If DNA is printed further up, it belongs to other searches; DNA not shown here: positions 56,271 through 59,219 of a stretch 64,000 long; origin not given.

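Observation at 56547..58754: In-frame 1,104-bp tandem duplication inside a T9SS-secreted CBM-like protein, with mosaic near-identity suggesting ongoing gene conversion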

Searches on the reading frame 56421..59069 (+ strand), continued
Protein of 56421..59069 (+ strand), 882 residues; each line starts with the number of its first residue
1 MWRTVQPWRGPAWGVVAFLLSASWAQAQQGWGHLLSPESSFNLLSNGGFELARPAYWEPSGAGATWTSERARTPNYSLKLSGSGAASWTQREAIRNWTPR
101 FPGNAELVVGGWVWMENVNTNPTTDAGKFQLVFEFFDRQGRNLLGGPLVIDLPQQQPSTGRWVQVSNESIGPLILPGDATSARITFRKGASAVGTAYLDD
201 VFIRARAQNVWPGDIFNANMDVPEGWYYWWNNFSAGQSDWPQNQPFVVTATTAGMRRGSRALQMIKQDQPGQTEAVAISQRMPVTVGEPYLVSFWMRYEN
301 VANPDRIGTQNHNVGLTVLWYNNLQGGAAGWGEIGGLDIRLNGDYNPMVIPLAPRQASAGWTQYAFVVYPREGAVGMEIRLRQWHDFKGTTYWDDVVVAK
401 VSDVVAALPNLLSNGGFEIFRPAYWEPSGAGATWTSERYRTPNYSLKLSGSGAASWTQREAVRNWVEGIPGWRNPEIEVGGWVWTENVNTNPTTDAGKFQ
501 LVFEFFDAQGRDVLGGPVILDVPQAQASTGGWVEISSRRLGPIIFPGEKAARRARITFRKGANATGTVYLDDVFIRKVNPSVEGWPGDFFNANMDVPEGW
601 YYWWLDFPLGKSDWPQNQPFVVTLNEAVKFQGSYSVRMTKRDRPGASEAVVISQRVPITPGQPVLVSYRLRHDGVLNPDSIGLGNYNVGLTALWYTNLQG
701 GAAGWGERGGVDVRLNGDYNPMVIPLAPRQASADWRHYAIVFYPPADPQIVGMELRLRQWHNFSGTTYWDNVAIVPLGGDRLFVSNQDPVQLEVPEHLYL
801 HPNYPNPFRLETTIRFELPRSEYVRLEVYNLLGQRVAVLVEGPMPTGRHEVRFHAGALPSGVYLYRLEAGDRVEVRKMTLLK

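Call 44: predict_structure(alignment_id=A1)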
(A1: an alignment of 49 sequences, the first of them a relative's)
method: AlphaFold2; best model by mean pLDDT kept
length: 882 residues; sequences in the alignment: 49
mean_pLDDT: 90.0   pTM: 0.81
mean pLDDT of the five models: 90.0, 87.9, 87.4, 86.3, 84.8
residues with pLDDT >= 90: 667; 70-90: 155; 50-70: 13; < 50: 47
segments of 3 or more residues with pLDDT < 50: 1-13, 19-39, 785-797
pLDDT, mean of each block of 10 residues (from residue 1): 38 50 39 44 90 94 96 93 97 93 96 98 97 97 97 97 95 96 98 97 93 92 92 88 89 87 83 87 96 96 91 94 91 93 86 93 95 96 92 95 93 96 96 97 95 97 91 92 98 97 96 96 97 95 88 97 98 95 91 93 90 91 96 96 80 96 97 95 92 95 91 87 92 97 95 96 94 92 53 42 86 89 94 92 90 94 93 91 86
secondary structure, 60 per line:
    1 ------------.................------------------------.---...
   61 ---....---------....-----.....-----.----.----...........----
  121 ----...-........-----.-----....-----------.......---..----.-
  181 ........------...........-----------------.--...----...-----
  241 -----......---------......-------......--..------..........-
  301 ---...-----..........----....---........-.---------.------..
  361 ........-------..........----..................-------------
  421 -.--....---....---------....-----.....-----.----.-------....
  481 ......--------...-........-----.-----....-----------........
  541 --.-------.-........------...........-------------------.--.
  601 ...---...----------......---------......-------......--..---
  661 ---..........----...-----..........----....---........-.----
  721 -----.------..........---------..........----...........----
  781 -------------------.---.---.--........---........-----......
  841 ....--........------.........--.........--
elements in order (helices of 4 or more, strands of 3 or more residues): H13-29 E58-60 E64-67 E77-80 E86-90 E106-116 E129-136 E148-151 E163-166 E181-188 E195-205 E226-228 E246-251 E261-266 E274-279 E290-299 E312-321 E333-340 E359-368 E376-385 E390-400 H401-407 E425-428 E432-435 E445-448 E454-458 E477-486 E499-506 E518-521 E533-536 H537-540 E553-560 E567-577 E600-603 E620-625 E635-640 E648-653 E664-673 E686-695 E707-714 E733-742 E752-761 E766-776 E811-818 E822-829 E835-844 E847-854 E861-869 E872-880

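Call 45: find_encoding_contigs(protein=P0057, flank=4000, max_places=4)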
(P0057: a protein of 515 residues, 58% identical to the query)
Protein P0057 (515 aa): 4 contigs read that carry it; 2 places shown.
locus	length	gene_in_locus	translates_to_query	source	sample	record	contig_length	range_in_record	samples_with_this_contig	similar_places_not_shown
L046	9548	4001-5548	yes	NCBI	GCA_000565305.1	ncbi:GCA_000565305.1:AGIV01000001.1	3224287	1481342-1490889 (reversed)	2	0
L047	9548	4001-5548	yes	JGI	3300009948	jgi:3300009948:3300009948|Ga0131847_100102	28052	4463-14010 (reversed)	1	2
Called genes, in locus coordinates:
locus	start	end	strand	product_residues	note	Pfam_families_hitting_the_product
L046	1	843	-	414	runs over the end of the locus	PF00149:Metallophos, PF12850:Metallophos_2 (weak)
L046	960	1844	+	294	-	PF00892:EamA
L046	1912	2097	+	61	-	-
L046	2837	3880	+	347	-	PF00356:LacI, PF00532:Peripla_BP_1, PF13407:Peripla_BP_4, PF13377:Peripla_BP_3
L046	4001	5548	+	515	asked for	PF02018:CBM_4_9 (faint), PF18962:Por_Secre_tail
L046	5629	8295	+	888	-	PF13620:CarboxypepD_reg, PF13715:CarbopepD_reg_2, PF07715:Plug, PF25183:OMP_b-brl_4 (faint), PF00593:TonB_dep_Rec_b-barrel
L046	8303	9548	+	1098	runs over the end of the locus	-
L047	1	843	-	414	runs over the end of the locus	PF00149:Metallophos, PF12850:Metallophos_2 (weak)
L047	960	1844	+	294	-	PF00892:EamA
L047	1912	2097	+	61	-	-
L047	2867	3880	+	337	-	PF00356:LacI, PF00532:Peripla_BP_1, PF13407:Peripla_BP_4, PF13377:Peripla_BP_3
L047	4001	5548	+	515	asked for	PF02018:CBM_4_9 (faint), PF18962:Por_Secre_tail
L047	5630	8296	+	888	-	PF13620:CarboxypepD_reg, PF13715:CarbopepD_reg_2, PF07715:Plug (weak), PF25183:OMP_b-brl_4 (faint), PF00593:TonB_dep_Rec_b-barrel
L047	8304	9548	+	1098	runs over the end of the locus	-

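Call 46: find_encoding_contigs(protein=P0006, flank=4000, max_places=4)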
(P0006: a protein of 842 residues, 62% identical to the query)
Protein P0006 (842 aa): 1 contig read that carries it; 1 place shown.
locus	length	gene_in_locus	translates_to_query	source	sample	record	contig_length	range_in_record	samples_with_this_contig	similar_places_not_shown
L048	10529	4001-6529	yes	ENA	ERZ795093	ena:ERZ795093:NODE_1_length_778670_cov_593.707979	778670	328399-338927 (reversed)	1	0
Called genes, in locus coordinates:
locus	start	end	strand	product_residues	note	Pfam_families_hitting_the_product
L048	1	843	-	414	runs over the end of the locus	PF00149:Metallophos, PF12850:Metallophos_2 (weak)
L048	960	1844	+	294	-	PF00892:EamA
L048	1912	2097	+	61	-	-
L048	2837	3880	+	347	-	PF00356:LacI, PF00532:Peripla_BP_1, PF13407:Peripla_BP_4, PF13377:Peripla_BP_3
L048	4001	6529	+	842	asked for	PF02018:CBM_4_9 (faint)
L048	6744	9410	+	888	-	PF13620:CarboxypepD_reg, PF13715:CarbopepD_reg_2, PF07715:Plug, PF25183:OMP_b-brl_4 (faint), PF00593:TonB_dep_Rec_b-barrel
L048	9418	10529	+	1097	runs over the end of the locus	-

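Call 58: list_cluster_members(proteins=[P0001, P0057])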
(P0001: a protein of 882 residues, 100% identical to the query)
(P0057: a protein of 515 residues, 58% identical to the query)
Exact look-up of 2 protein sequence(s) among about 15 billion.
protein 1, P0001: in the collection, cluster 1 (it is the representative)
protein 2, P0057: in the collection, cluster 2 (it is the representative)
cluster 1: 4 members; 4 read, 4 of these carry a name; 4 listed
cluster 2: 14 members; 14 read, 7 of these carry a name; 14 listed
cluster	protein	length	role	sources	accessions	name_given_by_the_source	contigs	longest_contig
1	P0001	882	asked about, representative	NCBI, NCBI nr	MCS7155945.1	MAG: T9SS type A sorting domain-containing protein [Bacteroidetes bacterium] | T9SS type A sorting domain-containing protein [Bacteroidota bacterium]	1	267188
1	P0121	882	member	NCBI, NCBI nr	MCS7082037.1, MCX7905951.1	MAG: T9SS type A sorting domain-containing protein [Bacteroidetes bacterium] | T9SS type A sorting domain-containing protein [Rhodothermia bacterium]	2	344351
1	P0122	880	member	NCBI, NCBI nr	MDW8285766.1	MAG: T9SS type A sorting domain-containing protein [Bacteroidota bacterium] | T9SS type A sorting domain-containing protein [Bacteroidota bacterium]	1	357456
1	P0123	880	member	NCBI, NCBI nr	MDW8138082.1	MAG: T9SS type A sorting domain-containing protein [Bacteroidota bacterium] | T9SS type A sorting domain-containing protein [Bacteroidota bacterium]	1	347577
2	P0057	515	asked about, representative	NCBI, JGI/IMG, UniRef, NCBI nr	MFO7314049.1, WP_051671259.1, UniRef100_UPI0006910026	T9SS type A sorting domain-containing protein [Rhodothermus marinus] | T9SS type A sorting domain-containing protein n=1 Tax=Rhodothermus marinus TaxID=29549 ...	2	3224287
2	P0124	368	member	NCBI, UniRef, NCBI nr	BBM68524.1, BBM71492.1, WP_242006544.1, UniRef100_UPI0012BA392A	hypothetical protein RmaAA213_03700 [Rhodothermus marinus] | T9SS type A sorting domain-containing protein n=1 Tax=Rhodothermus marinus TaxID=29549 ... | T9SS type A sorting domain-containing protein [Rhodothermus marinus]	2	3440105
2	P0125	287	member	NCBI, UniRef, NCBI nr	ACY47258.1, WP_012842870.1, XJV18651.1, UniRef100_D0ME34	T9SS type A sorting domain-containing protein [Rhodothermus marinus] | Secretion system C-terminal sorting domain-containing protein n=1 Tax=Rhodothermus ...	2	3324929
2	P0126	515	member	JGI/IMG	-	hypothetical protein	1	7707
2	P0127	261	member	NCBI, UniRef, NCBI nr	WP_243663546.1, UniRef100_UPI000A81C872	T9SS type A sorting domain-containing protein [Rhodothermus marinus] | T9SS type A sorting domain-containing protein n=1 Tax=Rhodothermus marinus TaxID=29549 ...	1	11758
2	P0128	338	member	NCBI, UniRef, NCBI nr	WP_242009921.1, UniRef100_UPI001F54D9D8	T9SS type A sorting domain-containing protein [Rhodothermus marinus] | T9SS type A sorting domain-containing protein n=1 Tax=Rhodothermus marinus TaxID=29549 ...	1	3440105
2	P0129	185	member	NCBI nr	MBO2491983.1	T9SS type A sorting domain-containing protein [Rhodothermus marinus]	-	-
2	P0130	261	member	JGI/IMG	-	-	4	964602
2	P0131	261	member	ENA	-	-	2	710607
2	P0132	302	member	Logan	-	-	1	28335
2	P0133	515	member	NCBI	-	-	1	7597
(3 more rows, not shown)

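Call 60: find_encoding_contigs(protein=P0122, flank=6000, max_places=3)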
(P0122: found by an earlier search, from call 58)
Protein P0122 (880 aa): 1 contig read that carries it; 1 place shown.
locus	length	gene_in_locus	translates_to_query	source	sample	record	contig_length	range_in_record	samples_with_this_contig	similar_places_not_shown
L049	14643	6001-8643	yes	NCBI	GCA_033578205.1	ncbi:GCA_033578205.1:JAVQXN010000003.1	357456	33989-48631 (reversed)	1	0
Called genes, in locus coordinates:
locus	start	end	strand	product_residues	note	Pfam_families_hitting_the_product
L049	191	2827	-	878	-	PF02861:Clp_N, PF23569:NBD_SMAX1, PF00004:AAA, PF17871:AAA_lid_9, PF00004:AAA, PF07724:AAA_2, PF07728:AAA_5, PF10431:ClpB_D2-small, +8 more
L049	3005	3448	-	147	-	-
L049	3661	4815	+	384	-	PF01408:GFO_IDH_MocA, PF22725:GFO_IDH_MocA_C3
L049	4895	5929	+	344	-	PF00356:LacI, PF00532:Peripla_BP_1, PF13407:Peripla_BP_4, PF13377:Peripla_BP_3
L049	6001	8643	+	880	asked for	PF02018:CBM_4_9 (faint), PF18962:Por_Secre_tail (weak)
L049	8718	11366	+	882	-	PF13620:CarboxypepD_reg, PF13715:CarbopepD_reg_2, PF07715:Plug (weak), PF00593:TonB_dep_Rec_b-barrel, PF25183:OMP_b-brl_4 (faint), PF14905:OMP_b-brl_3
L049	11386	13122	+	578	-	-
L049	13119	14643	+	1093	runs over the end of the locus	-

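Call 61: find_encoding_contigs(protein=P0123, flank=6000, max_places=3)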
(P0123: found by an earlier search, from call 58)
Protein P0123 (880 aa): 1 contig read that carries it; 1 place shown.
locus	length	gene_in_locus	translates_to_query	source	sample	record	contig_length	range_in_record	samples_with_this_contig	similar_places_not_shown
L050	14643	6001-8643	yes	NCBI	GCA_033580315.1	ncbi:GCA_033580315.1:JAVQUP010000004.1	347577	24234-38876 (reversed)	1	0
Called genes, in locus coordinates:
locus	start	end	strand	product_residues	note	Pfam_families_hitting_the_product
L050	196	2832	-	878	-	PF02861:Clp_N, PF23569:NBD_SMAX1, PF00004:AAA, PF17871:AAA_lid_9, PF00004:AAA, PF07724:AAA_2, PF07728:AAA_5, PF10431:ClpB_D2-small, +8 more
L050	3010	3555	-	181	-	-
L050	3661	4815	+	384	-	PF01408:GFO_IDH_MocA, PF22725:GFO_IDH_MocA_C3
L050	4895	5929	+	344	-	PF00356:LacI, PF00532:Peripla_BP_1, PF13407:Peripla_BP_4, PF13377:Peripla_BP_3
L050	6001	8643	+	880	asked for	PF02018:CBM_4_9 (faint), PF18962:Por_Secre_tail (weak)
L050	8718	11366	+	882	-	PF13620:CarboxypepD_reg, PF13715:CarbopepD_reg_2, PF07715:Plug (weak), PF00593:TonB_dep_Rec_b-barrel, PF25183:OMP_b-brl_4 (faint), PF14905:OMP_b-brl_3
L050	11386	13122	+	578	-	-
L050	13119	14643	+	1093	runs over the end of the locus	-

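Call 67: find_encoding_contigs(protein=P0121, flank=6000, max_places=4)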
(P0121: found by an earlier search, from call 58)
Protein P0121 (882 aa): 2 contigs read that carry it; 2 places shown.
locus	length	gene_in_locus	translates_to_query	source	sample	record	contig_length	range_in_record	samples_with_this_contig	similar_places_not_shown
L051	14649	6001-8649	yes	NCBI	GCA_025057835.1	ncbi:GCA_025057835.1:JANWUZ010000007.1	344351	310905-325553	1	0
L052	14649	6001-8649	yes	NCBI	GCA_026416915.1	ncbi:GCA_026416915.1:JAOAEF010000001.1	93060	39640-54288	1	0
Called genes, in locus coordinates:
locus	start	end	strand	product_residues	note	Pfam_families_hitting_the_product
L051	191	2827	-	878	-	PF02861:Clp_N, PF23569:NBD_SMAX1, PF00004:AAA, PF17871:AAA_lid_9, PF00004:AAA, PF07724:AAA_2, PF07728:AAA_5, PF10431:ClpB_D2-small, +8 more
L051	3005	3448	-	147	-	-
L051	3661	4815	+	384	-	PF01408:GFO_IDH_MocA, PF22725:GFO_IDH_MocA_C3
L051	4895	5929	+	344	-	PF00356:LacI, PF00532:Peripla_BP_1, PF13407:Peripla_BP_4, PF13377:Peripla_BP_3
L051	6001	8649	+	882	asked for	PF02018:CBM_4_9 (faint), PF18962:Por_Secre_tail (weak)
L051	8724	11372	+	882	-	PF13620:CarboxypepD_reg, PF13715:CarbopepD_reg_2, PF07715:Plug (weak), PF00593:TonB_dep_Rec_b-barrel, PF25183:OMP_b-brl_4 (faint), PF14905:OMP_b-brl_3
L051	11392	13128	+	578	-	-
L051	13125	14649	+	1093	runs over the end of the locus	-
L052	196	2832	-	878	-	PF02861:Clp_N, PF23569:NBD_SMAX1, PF00004:AAA, PF17871:AAA_lid_9, PF00004:AAA, PF07724:AAA_2, PF07728:AAA_5, PF10431:ClpB_D2-small, +8 more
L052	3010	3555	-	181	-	-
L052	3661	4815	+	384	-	PF01408:GFO_IDH_MocA, PF22725:GFO_IDH_MocA_C3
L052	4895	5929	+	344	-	PF00356:LacI, PF00532:Peripla_BP_1, PF13407:Peripla_BP_4, PF13377:Peripla_BP_3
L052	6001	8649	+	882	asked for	PF02018:CBM_4_9 (faint), PF18962:Por_Secre_tail (weak)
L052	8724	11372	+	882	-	PF13620:CarboxypepD_reg, PF13715:CarbopepD_reg_2, PF07715:Plug (weak), PF00593:TonB_dep_Rec_b-barrel, PF25183:OMP_b-brl_4 (faint), PF14905:OMP_b-brl_3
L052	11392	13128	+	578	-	-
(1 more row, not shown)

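Call 68: find_encoding_contigs(protein=P0001, flank=6000, max_places=4)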
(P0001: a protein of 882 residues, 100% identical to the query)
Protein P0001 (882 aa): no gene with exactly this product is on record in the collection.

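Call 76: search_solved_structures(query=L003:13339-16629:+, max_evalue=1)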
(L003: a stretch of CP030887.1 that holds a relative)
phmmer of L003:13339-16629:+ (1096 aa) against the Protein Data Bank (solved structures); distinct sequences matched with E-value up to 1: 0.

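Call 77: search_protein_families(library=pfam, proteins=[L003:13339-16629:+, L049:13119-14643:+, L049:11386-13122:+], max_evalue=10)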
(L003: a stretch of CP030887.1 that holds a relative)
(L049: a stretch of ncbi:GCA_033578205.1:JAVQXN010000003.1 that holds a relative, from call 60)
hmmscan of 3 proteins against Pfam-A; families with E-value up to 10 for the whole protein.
L003:13339-16629:+ (1096 aa): 1 family
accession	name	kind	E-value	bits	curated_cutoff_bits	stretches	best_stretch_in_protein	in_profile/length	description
PF13860.13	FlgD_ig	-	0.047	14.1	27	1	1032-1083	24-76/79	FlgD Ig-like domain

L049:13119-14643:+ (508 aa): 0 families

L049:11386-13122:+ (578 aa): 2 families
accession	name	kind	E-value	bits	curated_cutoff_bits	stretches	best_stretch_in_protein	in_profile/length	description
PF13145.12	Rotamase_2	-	0.00022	22.4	27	1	137-218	28-109/121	PPIC-type PPIASE domain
PF13624.11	SurA_N_3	-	0.019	15.2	27.2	1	18-82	34-106/162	SurA-like N-terminal domain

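Call 78: find_encoding_contigs(protein=P0002, flank=3000, max_places=3)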
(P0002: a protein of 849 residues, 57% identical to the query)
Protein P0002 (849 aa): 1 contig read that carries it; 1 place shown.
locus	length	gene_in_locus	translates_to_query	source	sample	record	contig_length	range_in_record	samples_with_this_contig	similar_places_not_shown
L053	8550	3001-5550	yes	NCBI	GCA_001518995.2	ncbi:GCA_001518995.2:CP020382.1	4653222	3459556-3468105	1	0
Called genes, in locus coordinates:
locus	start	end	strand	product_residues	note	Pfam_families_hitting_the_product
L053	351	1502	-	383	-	-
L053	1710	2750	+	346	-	PF00356:LacI, PF00532:Peripla_BP_1, PF13407:Peripla_BP_4, PF13377:Peripla_BP_3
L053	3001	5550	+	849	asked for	PF02018:CBM_4_9 (faint), PF13860:FlgD_ig (faint), PF18962:Por_Secre_tail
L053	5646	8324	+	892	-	PF13620:CarboxypepD_reg, PF13715:CarbopepD_reg_2, PF07715:Plug, PF00593:TonB_dep_Rec_b-barrel, PF25183:OMP_b-brl_4 (weak)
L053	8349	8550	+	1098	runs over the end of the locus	-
